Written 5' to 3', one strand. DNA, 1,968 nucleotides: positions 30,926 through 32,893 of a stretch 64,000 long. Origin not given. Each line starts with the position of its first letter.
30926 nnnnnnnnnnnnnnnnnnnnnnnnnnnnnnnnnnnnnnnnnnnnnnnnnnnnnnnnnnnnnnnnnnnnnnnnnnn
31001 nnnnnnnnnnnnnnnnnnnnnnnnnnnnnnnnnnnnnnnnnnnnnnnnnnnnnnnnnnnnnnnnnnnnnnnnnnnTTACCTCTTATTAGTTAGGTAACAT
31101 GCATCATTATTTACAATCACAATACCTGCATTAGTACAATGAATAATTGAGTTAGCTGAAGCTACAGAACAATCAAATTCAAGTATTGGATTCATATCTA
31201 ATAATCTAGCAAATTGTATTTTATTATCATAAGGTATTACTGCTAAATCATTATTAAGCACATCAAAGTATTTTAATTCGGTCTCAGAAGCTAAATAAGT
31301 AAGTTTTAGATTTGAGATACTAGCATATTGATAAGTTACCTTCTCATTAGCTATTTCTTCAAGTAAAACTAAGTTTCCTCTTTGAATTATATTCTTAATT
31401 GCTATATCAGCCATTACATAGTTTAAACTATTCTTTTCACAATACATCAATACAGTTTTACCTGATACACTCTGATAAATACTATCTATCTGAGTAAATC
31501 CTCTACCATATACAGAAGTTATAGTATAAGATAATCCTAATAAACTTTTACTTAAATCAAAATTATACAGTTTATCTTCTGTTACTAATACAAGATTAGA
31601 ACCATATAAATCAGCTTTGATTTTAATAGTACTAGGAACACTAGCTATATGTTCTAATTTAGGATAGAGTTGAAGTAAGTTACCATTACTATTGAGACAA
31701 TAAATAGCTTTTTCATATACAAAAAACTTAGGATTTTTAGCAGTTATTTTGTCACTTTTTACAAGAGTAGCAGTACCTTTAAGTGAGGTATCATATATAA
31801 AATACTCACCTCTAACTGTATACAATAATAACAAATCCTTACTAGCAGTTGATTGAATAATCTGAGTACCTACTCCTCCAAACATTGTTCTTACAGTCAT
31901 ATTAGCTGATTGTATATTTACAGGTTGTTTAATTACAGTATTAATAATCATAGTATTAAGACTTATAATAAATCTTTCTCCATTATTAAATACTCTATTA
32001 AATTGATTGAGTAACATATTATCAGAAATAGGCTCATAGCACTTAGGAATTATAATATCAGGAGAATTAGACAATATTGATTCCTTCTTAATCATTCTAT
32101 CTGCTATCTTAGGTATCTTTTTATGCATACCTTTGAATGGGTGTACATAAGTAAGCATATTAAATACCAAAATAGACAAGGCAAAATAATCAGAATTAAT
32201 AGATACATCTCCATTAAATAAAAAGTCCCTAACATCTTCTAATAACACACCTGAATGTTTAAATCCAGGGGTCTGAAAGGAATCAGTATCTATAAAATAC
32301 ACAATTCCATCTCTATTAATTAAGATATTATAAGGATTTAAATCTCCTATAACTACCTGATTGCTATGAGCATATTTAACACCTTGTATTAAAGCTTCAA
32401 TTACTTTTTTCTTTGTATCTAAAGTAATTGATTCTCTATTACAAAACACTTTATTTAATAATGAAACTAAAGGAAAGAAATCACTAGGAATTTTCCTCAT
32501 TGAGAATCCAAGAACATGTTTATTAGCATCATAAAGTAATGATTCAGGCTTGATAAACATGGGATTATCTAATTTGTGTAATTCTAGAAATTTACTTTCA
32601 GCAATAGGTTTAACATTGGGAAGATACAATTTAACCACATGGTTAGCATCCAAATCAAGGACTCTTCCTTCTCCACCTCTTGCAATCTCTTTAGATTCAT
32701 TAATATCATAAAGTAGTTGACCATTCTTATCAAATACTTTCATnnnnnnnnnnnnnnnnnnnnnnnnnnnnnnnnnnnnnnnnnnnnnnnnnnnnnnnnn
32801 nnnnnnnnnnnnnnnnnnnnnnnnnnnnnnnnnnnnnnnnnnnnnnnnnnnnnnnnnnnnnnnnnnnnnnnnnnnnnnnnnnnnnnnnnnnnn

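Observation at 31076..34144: Three adjacent genes encode a Ser/Thr kinase, a PP2C phosphatase and a vWA (MIDAS) protein on the phage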

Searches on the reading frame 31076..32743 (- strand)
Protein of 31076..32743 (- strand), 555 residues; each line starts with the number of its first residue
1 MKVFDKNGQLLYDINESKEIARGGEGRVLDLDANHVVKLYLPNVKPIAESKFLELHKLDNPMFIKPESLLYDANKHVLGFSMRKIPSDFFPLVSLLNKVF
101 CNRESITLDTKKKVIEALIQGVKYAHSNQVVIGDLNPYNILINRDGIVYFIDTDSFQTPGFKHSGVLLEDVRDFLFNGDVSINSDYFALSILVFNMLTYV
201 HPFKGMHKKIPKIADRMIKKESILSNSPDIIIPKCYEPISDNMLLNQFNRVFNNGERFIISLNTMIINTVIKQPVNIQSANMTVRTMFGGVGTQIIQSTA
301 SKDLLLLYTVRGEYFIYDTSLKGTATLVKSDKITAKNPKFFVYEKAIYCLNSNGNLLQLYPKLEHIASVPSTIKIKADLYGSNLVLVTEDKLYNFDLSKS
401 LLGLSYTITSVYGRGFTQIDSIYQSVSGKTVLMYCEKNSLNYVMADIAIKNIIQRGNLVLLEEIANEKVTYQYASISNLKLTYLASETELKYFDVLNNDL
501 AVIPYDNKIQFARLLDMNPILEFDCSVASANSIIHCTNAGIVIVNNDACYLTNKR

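Call 3: search_protein_families(library=pfam, proteins=[window:31076-32743:-], max_evalue=0.1)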
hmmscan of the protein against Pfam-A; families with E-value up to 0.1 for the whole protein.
window:31076-32743:- (555 aa): 4 families
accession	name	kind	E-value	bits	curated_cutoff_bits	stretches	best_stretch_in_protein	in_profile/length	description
PF00069.31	Pkinase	-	3.7e-09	36.8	31.7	1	96-152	85-141/263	Protein kinase domain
PF01163.29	RIO1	-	2.5e-05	24.4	22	1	48-154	55-149/187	RIO domain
PF18762.7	Kinase-PolyVal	-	0.00053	20.5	27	1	7-154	15-155/160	Serine/Threonine/Tyrosine Kinase found in polyvalent proteins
PF07714.23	PK_Tyr_Ser-Thr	-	0.00099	18.9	23.1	1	89-149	82-142/258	Protein tyrosine and serine/threonine kinase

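Call 4: search_protein_families(library=padloc, proteins=[window:31076-32743:-], max_evalue=0.1)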
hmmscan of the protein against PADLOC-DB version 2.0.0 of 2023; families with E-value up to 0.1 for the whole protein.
window:31076-32743:- (555 aa): 23 families
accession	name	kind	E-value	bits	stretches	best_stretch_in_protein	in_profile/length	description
PDLC04047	PD-T4-6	-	5.6e-10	36.8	2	102-152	104-154/327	-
PDLC04138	mad6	-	1.4e-09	35.4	1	94-152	138-196/659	mads_6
PDLC04053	PD-T4-6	-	4.1e-09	34.3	1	102-225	103-232/311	-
PDLC04042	PD-T4-6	-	4.9e-09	34.2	2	96-152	96-152/292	-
PDLC04057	PD-T4-6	-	2.6e-08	31.3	1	105-266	104-271/443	-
PDLC04048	PD-T4-6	-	5.2e-07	27.4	1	105-205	107-214/354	-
PDLC04060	PD-T4-6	-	1.1e-06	25.9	1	97-152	96-151/486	-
PDLC03921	MkoA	-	3.7e-06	22.9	1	105-160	583-639/1607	-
PDLC04043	PD-T4-6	-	1.2e-05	22.6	1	118-211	124-224/452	-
PDLC04061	PD-T4-6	-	1.7e-05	22.5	1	96-152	107-163/510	-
PDLC04039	PD-T4-6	-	2e-05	21.8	1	103-206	108-218/458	-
PDLC04054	PD-T4-6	-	2.7e-05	21.7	1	98-152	100-154/347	-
PDLC04040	PD-T4-6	-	0.00029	17.7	1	107-152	100-145/547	-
PDLC03920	MkoA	-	0.00029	17.2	1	112-211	126-232/1112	-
PDLC04049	PD-T4-6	-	0.00092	16.1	1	98-147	103-152/442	-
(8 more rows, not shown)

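Call 5: search_protein_families(library=phrogs, proteins=[window:31076-32743:-], max_evalue=0.01)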
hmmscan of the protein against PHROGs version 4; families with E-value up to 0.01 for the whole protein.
window:31076-32743:- (555 aa): 2 families
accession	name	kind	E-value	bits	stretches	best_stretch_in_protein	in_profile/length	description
phrog_2361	-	other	6.8e-07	29.6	1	97-209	99-221/415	serine-threonine kinase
phrog_37888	-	unknown function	0.0056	16.2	0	17-159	16-166/646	-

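Call 7: search_protein_families(library=ncbifam, proteins=[window:31076-32743:-], max_evalue=0.1)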
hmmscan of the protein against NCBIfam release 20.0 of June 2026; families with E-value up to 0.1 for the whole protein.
window:31076-32743:- (555 aa): 10 families
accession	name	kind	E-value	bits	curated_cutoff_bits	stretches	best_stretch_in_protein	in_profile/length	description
NF047741.1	antiphage_MADS6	equivalog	2.2e-08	33.1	460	1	87-208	277-408/612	methylation-associated defense system protein kinase MAD6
NF038151.1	lanthi_synth_III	equivalog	1.8e-07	29.9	575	1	112-222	339-448/833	class III lanthionine synthetase LanKC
NF033483.0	PknB_PASTA_kin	equivalog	2.9e-07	29.9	450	1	97-151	95-149/563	Stk1 family PASTA domain-containing Ser/Thr kinase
NF038150.1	lanthi_synth_IV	equivalog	1.3e-06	27.1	650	1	106-205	295-398/851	class IV lanthionine synthetase LanL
NF052427.1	StpK7MSMEG_1200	equivalog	8.9e-05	21.1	900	1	106-217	105-222/601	serine/threonine protein kinase StpK7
NF009651.0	PRK13184.1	equivalog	0.00035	18.6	839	0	98-152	104-156/932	serine/threonine-protein kinase PknD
NF002475.0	PRK01723.1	equivalog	0.0017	17.4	142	1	113-155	147-189/241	3-deoxy-D-manno-octulosonic acid kinase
TIGR03724.2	arch_bud32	equivalog_domain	0.038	13.5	125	1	109-153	85-128/193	KEOPS complex kinase/ATPase Bud32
NF011462.0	PRK14879.1-3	equivalog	0.052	13.3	174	0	122-153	95-125/192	Kae1-associated kinase Bud32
NF011464.0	PRK14879.1-7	equivalog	0.06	13.1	246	0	104-153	98-146/221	Kae1-associated kinase Bud32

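Call 13: search_dna_similar(query=window:31076-32743:-, collection=phages, mode=protein, max_rows=30, max_evalue=0.001)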
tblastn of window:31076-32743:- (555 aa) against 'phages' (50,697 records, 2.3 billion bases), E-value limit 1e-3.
Records with a match: 4; places in all: 4; records where one place covers at least 80% of the query: 1.
Best place of each record, by identity: <60% 4.
By first word of the organism name: uncultured 3; Bacteriophage 1.
By host as written in the record: - 4.
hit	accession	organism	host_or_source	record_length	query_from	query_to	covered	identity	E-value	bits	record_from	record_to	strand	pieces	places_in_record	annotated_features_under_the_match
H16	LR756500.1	uncultured phage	metagenomic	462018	1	555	100%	36.4%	3e-100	338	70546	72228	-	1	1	record has no annotation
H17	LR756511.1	uncultured phage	metagenomic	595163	1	271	49%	28.8%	5e-28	125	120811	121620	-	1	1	record has no annotation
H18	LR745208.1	uncultured phage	metagenomic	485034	1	257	46%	30.2%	1e-21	105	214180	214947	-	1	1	record has no annotation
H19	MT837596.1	Bacteriophage sp.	human fecal samples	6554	14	155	26%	34.5%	3e-9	66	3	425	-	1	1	record has no annotation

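Call 14: get_annotated_region(hit=H16, flank=6000)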
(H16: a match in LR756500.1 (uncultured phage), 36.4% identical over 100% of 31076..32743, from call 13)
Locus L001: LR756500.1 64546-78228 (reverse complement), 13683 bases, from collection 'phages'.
description: uncultured phage genome assembly, chromosome: 1.
organism: uncultured phage (NCBI taxid 278008)
taxonomy: Viruses; environmental samples
host: -; source: metagenomic; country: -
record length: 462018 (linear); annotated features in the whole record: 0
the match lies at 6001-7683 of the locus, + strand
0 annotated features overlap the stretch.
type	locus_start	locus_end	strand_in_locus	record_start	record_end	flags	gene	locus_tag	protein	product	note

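Call 15: get_annotated_region(hit=H17, flank=6000)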
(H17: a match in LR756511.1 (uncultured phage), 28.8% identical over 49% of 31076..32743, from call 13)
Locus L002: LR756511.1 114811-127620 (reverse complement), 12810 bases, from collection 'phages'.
description: uncultured phage genome assembly, chromosome: 1.
organism: uncultured phage (NCBI taxid 278008)
taxonomy: Viruses; environmental samples
host: -; source: metagenomic; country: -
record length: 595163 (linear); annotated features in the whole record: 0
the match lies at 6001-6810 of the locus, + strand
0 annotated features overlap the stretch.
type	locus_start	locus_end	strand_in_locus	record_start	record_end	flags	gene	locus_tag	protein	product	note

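Call 16: get_annotated_region(hit=H18, flank=6000)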
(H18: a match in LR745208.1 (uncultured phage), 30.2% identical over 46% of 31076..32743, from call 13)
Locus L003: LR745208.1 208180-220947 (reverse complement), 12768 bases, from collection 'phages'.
description: uncultured phage genome assembly, chromosome: 1.
organism: uncultured phage (NCBI taxid 278008)
taxonomy: Viruses; environmental samples
host: -; source: metagenomic; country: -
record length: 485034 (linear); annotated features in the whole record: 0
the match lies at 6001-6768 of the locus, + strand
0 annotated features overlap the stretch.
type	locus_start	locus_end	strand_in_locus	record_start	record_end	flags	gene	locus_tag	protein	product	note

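Call 21: find_homologous_proteins(query=window:31076-32743:-, max_evalue=0.001)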
Query window:31076-32743:- (555 aa): 281 proteins with E <= 0.001 among 8000 candidates; the best 120 are listed.
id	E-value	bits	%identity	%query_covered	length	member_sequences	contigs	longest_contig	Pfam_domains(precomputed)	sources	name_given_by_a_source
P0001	0.0e+0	1212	99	100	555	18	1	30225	PF00069.32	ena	-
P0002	3.1e-262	889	70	100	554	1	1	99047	PF00069.32,PF01163.29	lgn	-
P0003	4.0e-244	829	67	100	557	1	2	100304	PF00069.32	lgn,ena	-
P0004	2.8e-233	794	64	100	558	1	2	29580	PF00069.32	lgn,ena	-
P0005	6.6e-157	542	48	100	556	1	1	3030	PF00069.32,PF01163.29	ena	-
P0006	2.3e-154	533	45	100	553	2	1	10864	-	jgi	jgi:serine/threonine protein kinase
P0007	2.4e-153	530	47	100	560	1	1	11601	PF00069.32,PF01163.29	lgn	-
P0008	3.7e-153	529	48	100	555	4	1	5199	PF00069.32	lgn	-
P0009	1.2e-152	528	45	100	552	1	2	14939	PF00069.32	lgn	-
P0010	1.8e-150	520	45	100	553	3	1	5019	-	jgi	jgi:serine/threonine protein kinase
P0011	2.0e-149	517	47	100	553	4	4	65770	PF00069.32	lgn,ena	-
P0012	1.2e-148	514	45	100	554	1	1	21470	-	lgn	-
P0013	2.0e-148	514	47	100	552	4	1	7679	-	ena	-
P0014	3.2e-148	513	47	100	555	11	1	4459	-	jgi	-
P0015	9.9e-148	511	46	100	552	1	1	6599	-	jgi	jgi:serine/threonine protein kinase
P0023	1.2e-130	455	41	100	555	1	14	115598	PF00069.32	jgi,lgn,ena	-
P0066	5.2e-98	347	36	100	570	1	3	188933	PF00069.32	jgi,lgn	-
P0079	4.6e-96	341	35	100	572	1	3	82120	PF00069.32,PF01163.29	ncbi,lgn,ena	ncbi:MAG: RIO1 family regulatory kinase/ATPase [Nanoarchaeota archaeon]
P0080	5.0e-96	341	34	100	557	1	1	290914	-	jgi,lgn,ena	-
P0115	5.5e-91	324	34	98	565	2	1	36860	PF00069.32,PF01163.29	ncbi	-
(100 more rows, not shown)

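Call 22: find_encoding_contigs(protein=P0002, flank=7000, max_places=2)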
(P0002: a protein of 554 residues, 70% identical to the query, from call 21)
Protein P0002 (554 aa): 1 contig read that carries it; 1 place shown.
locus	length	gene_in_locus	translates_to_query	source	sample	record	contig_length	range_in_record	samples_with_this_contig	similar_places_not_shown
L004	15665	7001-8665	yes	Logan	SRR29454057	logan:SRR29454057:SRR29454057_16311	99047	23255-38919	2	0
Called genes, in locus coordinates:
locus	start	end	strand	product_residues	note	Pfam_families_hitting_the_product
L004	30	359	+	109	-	-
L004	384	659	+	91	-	-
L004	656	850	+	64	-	-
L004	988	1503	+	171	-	-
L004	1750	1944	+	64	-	-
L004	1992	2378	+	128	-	-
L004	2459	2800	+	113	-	-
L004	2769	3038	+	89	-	-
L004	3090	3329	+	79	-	-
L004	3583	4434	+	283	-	PF01145:Band_7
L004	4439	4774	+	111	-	-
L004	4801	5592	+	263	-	-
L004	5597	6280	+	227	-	PF00092:VWA (weak)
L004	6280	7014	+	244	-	PF13672:PP2C_2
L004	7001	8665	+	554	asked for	PF01163:RIO1 (weak), PF00069:Pkinase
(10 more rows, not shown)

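Call 23: find_encoding_contigs(protein=P0023, flank=7000, max_places=2)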
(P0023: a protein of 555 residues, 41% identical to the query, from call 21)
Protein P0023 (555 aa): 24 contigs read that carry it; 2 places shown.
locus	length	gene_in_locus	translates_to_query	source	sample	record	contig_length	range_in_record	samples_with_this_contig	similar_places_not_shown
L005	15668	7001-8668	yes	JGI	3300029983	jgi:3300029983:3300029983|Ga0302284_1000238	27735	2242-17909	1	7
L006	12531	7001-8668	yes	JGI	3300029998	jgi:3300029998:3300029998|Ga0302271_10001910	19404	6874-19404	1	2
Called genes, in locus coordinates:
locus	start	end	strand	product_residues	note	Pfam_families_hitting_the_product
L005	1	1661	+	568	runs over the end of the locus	-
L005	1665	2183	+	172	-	PF00293:NUDIX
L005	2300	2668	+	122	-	-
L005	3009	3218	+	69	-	-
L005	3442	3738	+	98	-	-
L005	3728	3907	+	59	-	-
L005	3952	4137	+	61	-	-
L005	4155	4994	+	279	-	-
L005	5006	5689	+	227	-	-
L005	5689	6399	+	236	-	PF13672:PP2C_2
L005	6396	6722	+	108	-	-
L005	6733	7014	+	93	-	-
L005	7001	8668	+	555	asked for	PF00069:Pkinase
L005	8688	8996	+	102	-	-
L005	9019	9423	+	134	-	-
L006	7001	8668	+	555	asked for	PF00069:Pkinase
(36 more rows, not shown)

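Call 24: find_encoding_contigs(protein=P0080, flank=7000, max_places=2)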
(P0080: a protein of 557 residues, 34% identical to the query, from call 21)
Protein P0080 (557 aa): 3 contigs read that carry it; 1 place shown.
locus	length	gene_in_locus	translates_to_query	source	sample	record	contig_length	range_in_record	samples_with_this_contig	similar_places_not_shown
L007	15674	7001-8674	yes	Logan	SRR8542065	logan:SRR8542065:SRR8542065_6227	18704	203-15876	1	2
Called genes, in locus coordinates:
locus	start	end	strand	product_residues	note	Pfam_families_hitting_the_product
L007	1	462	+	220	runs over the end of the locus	?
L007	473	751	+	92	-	-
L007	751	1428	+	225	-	PF04127:DFP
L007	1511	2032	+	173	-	-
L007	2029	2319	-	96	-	-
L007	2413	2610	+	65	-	-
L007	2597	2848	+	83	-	-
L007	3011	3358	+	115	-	-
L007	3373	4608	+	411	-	PF04055:Radical_SAM, PF13186:SPASM (weak)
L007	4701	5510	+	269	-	-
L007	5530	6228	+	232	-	PF13519:VWA_2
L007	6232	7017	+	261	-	PF13672:PP2C_2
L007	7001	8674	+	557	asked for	-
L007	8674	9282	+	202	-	-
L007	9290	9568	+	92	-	-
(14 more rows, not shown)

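Call 25: find_encoding_contigs(protein=P0066, flank=7000, max_places=2)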
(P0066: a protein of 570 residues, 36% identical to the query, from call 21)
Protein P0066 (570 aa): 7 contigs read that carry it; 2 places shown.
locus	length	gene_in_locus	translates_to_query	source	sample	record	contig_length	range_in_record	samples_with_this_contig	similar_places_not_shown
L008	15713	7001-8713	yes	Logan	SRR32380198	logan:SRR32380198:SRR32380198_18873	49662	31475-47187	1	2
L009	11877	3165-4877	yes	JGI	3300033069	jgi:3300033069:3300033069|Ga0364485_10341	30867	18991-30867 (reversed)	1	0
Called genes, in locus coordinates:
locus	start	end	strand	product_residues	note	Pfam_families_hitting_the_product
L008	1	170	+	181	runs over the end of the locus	PF01885:PTS_2-RNA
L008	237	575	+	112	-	-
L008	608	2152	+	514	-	PF13671:AAA_33 (faint), PF00149:Metallophos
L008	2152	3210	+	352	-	PF00226:DnaJ, PF01556:DnaJ_C, PF00684:DnaJ_CXXCXGXG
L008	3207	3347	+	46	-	-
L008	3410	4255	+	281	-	-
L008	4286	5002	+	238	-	PF00092:VWA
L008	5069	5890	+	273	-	PF13672:PP2C_2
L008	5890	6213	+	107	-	-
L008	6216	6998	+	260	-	PF03747:ADP_ribosyl_GH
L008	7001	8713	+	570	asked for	PF00069:Pkinase (weak)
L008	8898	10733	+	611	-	PF00004:AAA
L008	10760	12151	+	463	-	PF00004:AAA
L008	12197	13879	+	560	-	PF10127:RlaP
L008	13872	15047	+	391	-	-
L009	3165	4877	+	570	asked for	PF00069:Pkinase (weak)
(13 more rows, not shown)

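Call 26: find_encoding_contigs(protein=P0079, flank=7000, max_places=2)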
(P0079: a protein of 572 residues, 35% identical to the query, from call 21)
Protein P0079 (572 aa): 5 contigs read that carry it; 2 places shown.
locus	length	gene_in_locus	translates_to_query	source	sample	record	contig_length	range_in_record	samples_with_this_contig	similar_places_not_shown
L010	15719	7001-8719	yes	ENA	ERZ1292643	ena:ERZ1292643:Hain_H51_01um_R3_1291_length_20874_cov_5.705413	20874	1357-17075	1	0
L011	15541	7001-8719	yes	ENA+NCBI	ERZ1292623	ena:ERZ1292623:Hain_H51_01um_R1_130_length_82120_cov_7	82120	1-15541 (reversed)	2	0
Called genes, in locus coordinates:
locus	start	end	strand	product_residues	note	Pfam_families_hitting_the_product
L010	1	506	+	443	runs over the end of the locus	PF22032:Hen1_N, PF13847:Methyltransf_31, PF08241:Methyltransf_11 (weak), PF08242:Methyltransf_12 (weak), PF13649:Methyltransf_25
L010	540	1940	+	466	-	-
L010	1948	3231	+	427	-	PF16542:PNKP_ligase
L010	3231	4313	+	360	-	PF00226:DnaJ, PF01556:DnaJ_C, PF00684:DnaJ_CXXCXGXG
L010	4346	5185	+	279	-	-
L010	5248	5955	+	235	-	PF00092:VWA (weak)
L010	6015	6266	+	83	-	-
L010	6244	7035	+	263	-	PF13672:PP2C_2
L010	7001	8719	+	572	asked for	PF00069:Pkinase, PF01163:RIO1 (weak)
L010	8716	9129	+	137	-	PF11672:DUF3268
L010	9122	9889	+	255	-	-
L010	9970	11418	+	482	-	PF00004:AAA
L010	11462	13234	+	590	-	PF10127:RlaP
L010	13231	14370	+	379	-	-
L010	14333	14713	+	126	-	-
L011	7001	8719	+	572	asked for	PF00069:Pkinase, PF01163:RIO1 (weak)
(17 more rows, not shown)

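Call 27: find_encoding_contigs(protein=P0115, flank=7000, max_places=2)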
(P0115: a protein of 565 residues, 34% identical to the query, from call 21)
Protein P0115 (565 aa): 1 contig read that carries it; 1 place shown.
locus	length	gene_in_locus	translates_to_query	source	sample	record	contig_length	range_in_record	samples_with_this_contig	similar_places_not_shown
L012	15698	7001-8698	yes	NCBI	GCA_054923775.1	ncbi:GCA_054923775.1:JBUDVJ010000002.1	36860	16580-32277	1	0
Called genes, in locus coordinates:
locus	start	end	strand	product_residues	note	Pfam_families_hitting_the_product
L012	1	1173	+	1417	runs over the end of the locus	PF05693:Glycogen_syn, PF08323:Glyco_transf_5, PF13692:Glyco_trans_1_4 (faint), PF05693:Glycogen_syn, PF00534:Glycos_transf_1 (weak), PF11897:DUF3417, PF00343:Phosphorylase, PF28476:GlgP_C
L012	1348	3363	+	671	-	PF02922:CBM_48, PF00128:Alpha-amylase (weak), PF02806:Alpha-amylase_C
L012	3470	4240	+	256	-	PF12146:Hydrolase_4 (weak), PF00561:Abhydrolase_1 (faint), PF00326:Peptidase_S9 (weak)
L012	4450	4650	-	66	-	-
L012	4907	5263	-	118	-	PF00085:Thioredoxin, PF00578:AhpC-TSA (weak), PF13098:Thioredoxin_2, PF13905:Thioredoxin_8 (faint)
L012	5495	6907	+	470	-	PF01743:PolyA_pol, PF12627:PolyA_pol_RNAbd, PF01966:HD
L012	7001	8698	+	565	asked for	PF00069:Pkinase, PF01163:RIO1 (weak)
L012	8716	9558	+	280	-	PF01678:DAP_epimerase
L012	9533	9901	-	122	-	PF00072:Response_reg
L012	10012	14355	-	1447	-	PF10114:PocR, PF08447:PAS_3, PF13426:PAS_9, PF08447:PAS_3, PF00989:PAS, PF13426:PAS_9, PF24820:Diguanyl_cycl_sensor, PF00989:PAS, +10 more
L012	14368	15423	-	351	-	PF01073:3Beta_HSD, PF01370:Epimerase, PF02719:Polysacc_synt_2, PF04321:RmlD_sub_bind, PF07993:NAD_binding_4 (weak), PF16363:GDP_Man_Dehyd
